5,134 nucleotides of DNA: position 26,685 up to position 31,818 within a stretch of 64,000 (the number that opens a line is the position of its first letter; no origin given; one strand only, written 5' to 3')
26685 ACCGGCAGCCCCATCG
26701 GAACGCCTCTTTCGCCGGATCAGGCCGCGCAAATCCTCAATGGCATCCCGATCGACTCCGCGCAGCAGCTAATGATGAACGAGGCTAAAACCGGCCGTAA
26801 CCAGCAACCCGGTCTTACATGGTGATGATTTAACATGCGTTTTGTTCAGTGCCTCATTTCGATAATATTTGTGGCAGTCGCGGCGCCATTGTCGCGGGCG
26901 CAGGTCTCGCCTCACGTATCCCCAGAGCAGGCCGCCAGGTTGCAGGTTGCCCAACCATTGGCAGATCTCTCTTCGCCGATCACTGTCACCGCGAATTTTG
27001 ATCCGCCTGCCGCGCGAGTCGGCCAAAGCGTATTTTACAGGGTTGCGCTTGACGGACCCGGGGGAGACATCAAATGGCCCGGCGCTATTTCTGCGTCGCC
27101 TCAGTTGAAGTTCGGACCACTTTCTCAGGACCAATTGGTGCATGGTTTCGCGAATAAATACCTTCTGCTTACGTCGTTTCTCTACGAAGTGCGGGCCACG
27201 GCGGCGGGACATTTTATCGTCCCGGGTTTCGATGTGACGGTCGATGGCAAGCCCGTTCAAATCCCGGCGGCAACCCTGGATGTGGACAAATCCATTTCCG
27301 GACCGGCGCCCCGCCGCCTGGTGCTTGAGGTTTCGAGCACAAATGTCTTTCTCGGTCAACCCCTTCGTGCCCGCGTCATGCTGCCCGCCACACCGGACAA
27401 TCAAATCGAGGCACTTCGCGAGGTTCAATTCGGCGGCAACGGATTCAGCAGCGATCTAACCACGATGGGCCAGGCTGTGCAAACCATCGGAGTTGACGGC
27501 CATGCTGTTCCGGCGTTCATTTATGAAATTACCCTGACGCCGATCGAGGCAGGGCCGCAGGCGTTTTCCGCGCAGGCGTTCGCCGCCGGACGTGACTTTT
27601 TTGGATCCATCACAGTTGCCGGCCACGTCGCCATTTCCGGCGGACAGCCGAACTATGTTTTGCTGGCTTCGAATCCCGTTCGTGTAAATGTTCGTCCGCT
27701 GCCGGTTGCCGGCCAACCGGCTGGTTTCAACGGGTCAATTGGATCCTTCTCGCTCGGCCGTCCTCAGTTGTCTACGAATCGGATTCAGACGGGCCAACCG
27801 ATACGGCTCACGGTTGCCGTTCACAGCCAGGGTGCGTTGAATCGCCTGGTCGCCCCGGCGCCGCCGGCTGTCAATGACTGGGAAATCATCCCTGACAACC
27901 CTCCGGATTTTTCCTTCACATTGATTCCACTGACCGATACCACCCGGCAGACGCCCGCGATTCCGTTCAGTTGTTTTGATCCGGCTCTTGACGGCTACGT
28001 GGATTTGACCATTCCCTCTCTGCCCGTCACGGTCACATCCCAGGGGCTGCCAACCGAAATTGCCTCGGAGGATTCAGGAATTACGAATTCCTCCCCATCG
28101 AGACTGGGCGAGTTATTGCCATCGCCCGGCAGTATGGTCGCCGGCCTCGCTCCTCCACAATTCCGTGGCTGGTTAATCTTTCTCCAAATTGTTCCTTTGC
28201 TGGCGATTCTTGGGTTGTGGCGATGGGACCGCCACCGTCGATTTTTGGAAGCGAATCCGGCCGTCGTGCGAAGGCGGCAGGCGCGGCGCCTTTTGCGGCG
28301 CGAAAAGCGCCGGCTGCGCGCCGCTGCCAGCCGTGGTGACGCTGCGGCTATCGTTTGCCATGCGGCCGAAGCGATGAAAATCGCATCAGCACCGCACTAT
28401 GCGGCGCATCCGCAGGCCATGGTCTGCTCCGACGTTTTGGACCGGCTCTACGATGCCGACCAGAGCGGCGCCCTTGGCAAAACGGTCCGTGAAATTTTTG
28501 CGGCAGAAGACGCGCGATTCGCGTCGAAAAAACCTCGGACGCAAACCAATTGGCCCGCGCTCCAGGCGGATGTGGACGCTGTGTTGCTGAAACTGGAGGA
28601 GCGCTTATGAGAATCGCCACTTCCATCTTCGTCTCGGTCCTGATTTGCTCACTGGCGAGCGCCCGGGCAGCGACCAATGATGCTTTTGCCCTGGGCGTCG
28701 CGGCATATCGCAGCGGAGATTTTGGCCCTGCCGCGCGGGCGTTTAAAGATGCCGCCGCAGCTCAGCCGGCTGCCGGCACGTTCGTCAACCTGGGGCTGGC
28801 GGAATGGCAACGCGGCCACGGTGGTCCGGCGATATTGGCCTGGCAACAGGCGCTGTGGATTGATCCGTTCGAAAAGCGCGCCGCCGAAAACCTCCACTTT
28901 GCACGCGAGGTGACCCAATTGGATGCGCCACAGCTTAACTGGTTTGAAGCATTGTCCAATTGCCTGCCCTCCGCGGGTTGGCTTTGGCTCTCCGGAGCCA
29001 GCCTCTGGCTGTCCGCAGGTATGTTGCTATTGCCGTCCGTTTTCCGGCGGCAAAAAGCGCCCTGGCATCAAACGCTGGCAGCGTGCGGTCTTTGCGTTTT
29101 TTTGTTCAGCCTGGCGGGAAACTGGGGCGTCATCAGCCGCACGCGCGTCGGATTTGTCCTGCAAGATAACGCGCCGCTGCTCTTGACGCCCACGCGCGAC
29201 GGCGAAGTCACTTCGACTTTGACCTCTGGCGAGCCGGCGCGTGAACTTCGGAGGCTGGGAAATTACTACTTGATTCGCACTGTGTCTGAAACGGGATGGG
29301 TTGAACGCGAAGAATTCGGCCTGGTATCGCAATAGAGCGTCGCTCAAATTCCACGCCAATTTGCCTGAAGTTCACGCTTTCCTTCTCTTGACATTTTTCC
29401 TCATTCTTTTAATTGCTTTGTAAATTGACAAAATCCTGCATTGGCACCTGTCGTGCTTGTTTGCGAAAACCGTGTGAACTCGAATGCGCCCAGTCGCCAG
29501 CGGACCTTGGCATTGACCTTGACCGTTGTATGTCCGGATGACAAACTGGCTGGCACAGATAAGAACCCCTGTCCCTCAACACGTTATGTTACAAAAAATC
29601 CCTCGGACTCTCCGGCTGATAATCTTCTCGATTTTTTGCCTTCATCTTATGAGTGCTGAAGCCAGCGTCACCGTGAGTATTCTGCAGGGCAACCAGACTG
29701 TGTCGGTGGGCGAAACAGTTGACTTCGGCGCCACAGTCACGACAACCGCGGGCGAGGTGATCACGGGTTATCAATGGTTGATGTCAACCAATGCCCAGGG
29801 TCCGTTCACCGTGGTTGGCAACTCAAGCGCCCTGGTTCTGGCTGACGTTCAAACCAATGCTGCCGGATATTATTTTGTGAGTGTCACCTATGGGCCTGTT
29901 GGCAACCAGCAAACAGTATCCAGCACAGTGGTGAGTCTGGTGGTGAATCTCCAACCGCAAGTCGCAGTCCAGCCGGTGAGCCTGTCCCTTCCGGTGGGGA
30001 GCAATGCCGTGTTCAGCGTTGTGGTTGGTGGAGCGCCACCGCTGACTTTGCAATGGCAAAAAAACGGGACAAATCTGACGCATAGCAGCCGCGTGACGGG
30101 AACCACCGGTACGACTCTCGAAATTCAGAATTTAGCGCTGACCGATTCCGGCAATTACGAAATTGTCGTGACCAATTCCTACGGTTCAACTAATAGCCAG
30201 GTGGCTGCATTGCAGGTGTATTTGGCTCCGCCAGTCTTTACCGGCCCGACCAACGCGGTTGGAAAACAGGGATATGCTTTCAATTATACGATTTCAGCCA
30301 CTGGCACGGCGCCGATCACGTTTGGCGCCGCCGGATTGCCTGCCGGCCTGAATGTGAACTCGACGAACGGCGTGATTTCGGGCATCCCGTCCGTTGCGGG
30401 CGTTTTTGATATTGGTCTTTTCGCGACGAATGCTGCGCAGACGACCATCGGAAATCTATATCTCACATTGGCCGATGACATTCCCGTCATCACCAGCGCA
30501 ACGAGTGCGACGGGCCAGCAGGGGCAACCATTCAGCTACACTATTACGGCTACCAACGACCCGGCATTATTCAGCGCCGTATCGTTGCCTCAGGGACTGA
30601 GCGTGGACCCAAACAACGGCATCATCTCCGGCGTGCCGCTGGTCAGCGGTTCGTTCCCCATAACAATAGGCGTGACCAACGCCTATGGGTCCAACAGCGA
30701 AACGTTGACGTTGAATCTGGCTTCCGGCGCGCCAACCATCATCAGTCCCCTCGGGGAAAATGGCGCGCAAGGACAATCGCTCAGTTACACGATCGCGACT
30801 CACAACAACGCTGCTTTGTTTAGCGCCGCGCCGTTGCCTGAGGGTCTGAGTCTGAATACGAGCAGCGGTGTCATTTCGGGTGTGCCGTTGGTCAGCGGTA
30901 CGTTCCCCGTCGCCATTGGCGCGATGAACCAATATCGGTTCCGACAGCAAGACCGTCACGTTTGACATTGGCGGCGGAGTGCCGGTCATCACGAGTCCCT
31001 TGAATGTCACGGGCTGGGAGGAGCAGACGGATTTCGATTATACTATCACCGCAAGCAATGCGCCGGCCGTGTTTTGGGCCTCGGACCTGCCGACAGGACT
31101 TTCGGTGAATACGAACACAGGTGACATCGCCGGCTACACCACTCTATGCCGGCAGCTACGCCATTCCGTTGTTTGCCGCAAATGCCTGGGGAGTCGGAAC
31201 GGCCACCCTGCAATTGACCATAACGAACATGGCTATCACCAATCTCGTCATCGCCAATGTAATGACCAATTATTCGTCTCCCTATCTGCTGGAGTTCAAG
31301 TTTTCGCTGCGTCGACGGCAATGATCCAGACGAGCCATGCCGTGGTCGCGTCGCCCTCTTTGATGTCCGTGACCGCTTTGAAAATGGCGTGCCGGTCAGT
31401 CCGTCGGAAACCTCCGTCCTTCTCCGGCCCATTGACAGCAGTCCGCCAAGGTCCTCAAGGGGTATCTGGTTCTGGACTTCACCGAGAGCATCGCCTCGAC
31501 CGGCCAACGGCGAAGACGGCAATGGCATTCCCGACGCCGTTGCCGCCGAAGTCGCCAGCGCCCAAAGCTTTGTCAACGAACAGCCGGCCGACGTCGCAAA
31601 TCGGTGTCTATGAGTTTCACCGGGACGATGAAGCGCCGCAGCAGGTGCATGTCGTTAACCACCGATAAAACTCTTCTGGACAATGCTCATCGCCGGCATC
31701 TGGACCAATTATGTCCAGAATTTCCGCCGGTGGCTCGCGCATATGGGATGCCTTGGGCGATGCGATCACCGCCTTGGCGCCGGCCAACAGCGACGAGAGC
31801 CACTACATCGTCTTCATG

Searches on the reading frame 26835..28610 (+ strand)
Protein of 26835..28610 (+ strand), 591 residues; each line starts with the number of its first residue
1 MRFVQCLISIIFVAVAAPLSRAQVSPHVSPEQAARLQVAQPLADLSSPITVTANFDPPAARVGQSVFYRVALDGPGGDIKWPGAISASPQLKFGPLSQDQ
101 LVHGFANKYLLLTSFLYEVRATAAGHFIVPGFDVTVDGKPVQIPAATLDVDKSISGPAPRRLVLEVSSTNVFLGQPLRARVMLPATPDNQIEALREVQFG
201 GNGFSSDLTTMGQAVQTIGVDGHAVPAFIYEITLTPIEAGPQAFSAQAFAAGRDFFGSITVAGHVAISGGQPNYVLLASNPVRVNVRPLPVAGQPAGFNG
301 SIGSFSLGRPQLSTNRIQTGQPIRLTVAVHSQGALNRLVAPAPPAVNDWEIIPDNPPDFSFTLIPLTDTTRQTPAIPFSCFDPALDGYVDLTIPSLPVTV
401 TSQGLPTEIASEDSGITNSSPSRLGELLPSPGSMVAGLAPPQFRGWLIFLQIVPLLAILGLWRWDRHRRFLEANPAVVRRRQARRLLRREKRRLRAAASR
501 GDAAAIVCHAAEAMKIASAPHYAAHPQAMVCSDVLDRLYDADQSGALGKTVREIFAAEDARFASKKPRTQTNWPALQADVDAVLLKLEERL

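Call 58: search_protein_families(library=pfam, proteins=[window:26835-28610:+])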
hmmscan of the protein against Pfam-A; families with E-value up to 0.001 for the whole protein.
window:26835-28610:+ (591 aa): 2 families
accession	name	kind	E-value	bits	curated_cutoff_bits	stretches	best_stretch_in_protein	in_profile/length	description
PF13584.12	BatD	-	0.00016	22.7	24.1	0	55-149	3-91/92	BatD DUF11 like domain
PF14316.11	DUF4381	-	0.00058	20.6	27.2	0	441-522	16-84/145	Domain of unknown function (DUF4381)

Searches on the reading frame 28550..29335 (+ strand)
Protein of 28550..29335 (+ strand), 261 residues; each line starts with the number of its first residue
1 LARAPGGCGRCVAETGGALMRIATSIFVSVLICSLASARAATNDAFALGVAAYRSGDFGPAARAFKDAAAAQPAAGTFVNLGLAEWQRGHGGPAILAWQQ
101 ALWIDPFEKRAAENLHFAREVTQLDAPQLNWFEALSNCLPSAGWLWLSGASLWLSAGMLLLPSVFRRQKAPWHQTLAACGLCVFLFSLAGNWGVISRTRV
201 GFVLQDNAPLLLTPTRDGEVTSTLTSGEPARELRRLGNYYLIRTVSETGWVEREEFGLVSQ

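Call 58: search_protein_families(library=pfam, proteins=[window:28550-29335:+])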
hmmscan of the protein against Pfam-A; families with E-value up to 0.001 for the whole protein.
window:28550-29335:+ (261 aa): 1 family
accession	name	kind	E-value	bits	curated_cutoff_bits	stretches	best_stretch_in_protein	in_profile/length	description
PF13432.12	TPR_16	-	0.00036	21.3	32.7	1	46-101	1-56/65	Tetratricopeptide repeat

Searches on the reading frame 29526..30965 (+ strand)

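Call 58: search_protein_families(library=pfam, proteins=[window:29526-30965:+])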
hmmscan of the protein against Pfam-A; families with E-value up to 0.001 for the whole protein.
window:29526-30965:+ (479 aa): 6 families
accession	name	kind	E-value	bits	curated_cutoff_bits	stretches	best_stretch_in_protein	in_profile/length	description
PF05345.18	He_PIG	-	1.3e-23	83.6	24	3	320-397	2-94/96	Putative Ig domain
PF07679.22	I-set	-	7.2e-19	68.1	23.7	1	144-226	1-86/90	Immunoglobulin I-set domain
PF13927.12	Ig_3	-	1e-15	58.4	30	1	144-217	2-78/78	Immunoglobulin domain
PF00047.31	ig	-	3e-06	27.9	21.8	1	153-224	3-79/81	Immunoglobulin domain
PF07686.23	V-set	-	3.9e-05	24.3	26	0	175-230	47-107/109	Immunoglobulin V-set domain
PF13895.12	Ig_2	-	0.00041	21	27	1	168-231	24-79/79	Immunoglobulin domain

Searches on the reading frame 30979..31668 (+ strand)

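Call 58: search_protein_families(library=pfam, proteins=[window:30979-31668:+])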
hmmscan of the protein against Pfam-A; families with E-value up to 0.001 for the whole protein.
window:30979-31668:+ (229 aa): 1 family
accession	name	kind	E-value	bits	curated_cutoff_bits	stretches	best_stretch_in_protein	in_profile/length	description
PF05345.18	He_PIG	-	0.0004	21.2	24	1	2-53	2-64/96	Putative Ig domain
